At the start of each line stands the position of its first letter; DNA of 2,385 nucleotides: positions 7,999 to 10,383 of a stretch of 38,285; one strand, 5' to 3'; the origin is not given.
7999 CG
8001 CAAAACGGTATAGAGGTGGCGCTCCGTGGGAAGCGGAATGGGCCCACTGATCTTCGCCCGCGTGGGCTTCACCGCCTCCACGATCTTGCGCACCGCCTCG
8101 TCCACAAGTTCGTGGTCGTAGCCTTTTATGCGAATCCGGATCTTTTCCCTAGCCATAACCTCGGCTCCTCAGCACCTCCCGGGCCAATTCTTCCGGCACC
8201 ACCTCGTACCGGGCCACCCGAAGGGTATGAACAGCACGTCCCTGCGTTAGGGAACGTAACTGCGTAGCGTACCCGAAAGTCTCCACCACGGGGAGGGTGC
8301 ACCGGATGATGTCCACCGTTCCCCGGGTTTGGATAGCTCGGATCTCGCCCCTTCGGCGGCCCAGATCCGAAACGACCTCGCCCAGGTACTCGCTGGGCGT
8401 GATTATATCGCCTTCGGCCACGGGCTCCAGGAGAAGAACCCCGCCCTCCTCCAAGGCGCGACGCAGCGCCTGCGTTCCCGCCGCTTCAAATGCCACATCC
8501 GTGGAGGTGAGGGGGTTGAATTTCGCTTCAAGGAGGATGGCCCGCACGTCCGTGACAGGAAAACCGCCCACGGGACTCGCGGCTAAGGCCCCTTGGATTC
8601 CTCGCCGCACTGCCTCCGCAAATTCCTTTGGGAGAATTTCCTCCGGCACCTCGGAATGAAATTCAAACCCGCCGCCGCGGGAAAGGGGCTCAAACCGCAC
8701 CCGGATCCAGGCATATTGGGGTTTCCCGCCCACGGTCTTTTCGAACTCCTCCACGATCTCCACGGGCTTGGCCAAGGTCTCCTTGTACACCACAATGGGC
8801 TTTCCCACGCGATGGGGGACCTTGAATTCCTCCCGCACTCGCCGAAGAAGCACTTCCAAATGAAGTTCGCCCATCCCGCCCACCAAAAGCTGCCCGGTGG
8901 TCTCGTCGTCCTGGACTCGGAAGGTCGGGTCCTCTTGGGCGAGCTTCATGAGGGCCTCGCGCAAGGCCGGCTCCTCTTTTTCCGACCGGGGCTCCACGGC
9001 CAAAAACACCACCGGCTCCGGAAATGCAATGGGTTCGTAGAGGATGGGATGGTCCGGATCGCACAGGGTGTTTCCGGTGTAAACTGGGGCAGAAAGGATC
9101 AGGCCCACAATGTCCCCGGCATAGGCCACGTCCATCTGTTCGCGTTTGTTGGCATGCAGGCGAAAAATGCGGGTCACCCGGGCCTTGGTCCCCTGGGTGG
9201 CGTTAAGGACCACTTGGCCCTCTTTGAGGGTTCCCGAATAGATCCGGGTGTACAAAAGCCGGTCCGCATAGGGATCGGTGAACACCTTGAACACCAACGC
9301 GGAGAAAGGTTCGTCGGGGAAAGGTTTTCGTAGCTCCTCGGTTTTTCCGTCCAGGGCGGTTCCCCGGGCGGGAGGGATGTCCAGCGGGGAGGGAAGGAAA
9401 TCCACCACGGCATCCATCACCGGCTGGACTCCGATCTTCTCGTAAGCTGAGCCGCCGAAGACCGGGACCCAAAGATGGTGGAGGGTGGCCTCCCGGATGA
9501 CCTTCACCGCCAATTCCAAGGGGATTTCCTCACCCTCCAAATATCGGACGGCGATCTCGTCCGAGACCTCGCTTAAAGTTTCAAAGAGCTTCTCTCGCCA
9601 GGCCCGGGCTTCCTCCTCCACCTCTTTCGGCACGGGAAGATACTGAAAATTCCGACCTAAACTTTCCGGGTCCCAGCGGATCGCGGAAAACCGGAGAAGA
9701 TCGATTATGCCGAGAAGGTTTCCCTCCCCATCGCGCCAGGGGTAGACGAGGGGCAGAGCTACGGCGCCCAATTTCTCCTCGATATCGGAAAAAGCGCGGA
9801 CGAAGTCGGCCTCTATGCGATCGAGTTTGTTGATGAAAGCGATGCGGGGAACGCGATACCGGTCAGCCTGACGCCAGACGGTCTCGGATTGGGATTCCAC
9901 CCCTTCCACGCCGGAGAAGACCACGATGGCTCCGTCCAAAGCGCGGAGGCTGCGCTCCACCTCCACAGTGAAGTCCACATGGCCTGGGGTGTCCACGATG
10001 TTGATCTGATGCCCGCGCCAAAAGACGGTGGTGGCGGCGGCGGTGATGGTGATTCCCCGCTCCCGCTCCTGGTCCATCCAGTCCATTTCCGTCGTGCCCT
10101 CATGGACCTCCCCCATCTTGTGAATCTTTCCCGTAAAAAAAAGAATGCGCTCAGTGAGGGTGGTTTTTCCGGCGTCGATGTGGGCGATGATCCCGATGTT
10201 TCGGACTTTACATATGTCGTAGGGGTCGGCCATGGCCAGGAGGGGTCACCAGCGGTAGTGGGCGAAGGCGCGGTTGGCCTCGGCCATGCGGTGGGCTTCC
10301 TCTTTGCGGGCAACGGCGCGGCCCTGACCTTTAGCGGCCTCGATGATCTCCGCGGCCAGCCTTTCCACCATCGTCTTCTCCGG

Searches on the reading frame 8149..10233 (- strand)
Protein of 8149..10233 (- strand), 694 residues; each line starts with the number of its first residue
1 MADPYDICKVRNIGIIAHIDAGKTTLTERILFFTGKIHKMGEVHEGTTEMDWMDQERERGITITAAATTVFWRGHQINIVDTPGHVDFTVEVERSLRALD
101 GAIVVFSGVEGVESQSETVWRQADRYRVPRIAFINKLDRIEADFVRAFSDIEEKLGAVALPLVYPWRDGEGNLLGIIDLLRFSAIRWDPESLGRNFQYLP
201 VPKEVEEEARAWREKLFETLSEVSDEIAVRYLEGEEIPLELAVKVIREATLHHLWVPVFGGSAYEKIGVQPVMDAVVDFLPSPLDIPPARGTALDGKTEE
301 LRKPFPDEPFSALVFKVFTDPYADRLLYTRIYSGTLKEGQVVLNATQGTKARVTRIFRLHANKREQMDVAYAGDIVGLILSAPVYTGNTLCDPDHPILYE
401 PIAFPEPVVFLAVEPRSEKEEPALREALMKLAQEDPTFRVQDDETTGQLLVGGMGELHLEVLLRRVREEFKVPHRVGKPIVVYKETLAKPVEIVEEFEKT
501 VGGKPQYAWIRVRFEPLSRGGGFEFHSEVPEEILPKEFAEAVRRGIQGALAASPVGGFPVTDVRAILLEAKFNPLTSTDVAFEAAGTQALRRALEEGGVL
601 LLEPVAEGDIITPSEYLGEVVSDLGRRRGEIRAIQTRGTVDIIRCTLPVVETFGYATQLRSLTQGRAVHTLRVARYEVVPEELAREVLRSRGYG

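Call 46: search_protein_families(library=pfam, proteins=[window:8149-10233:-], max_evalue=0.00001)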
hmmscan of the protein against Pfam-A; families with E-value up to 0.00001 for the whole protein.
window:8149-10233:- (694 aa): 7 families
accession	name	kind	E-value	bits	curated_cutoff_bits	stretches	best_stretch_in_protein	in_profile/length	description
PF00009.33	GTP_EFTU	-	3.6e-63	213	26.5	1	9-282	2-188/188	Elongation factor Tu GTP binding domain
PF03764.24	EFG_IV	-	1.4e-26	93.1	24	1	480-596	2-119/121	Elongation factor G, domain IV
PF14492.12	EFG_III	-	5.6e-26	90.8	27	1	404-477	1-74/75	Elongation Factor G, domain III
PF00679.30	EFG_C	-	6.2e-24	84.3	27.9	1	601-685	2-87/89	Elongation factor G C-terminus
PF22042.2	EF-G_D2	-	4.9e-14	52.6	27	1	309-391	1-82/84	Elongation factor G domain 2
PF03144.31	GTP_EFTU_D2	-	1.4e-12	48.3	30.3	1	326-391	3-73/73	Elongation factor Tu domain 2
PF16658.11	RF3_C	-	7.6e-07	29.4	40.1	1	400-478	2-80/132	Class II release factor RF3, C-terminal domain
